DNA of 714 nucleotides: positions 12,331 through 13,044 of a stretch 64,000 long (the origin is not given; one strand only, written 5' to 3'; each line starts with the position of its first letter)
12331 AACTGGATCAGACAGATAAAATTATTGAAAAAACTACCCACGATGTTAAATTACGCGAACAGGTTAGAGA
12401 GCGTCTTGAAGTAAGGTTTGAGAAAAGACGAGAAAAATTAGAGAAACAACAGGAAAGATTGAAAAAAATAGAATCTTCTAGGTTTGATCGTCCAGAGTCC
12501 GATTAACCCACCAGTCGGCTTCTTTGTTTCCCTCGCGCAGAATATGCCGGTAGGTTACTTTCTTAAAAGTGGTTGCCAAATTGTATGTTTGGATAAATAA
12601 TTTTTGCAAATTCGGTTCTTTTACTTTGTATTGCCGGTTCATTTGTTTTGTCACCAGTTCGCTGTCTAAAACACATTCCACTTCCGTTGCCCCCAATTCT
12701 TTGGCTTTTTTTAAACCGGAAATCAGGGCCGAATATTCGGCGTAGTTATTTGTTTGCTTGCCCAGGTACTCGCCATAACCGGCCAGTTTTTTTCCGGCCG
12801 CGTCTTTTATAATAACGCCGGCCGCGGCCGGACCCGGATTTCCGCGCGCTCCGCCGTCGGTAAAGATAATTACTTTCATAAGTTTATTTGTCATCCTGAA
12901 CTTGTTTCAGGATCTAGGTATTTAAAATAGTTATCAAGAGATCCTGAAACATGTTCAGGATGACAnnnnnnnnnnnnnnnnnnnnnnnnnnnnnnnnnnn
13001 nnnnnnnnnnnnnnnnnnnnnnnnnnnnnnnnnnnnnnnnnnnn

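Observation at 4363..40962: Family A hairpin-pair elements: 60-80 bp intergenic palindromes that donate false start codons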

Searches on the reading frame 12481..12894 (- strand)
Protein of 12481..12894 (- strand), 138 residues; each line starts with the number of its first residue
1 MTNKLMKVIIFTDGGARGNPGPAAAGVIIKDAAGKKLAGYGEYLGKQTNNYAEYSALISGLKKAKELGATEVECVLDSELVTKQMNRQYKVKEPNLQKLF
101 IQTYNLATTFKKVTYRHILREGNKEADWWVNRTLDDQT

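Call 75: search_protein_families(library=pfam, proteins=[window:12481-12894:-], max_evalue=0.001)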
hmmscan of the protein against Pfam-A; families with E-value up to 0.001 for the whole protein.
window:12481-12894:- (138 aa): 2 families
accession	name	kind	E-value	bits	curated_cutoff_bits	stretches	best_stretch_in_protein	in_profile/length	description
PF13456.12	RVT_3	-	8.4e-23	81.1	21.6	1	12-132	2-122/123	Reverse transcriptase-like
PF00075.30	RNase_H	-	1.2e-11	45.4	25.8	1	7-91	3-81/141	RNase H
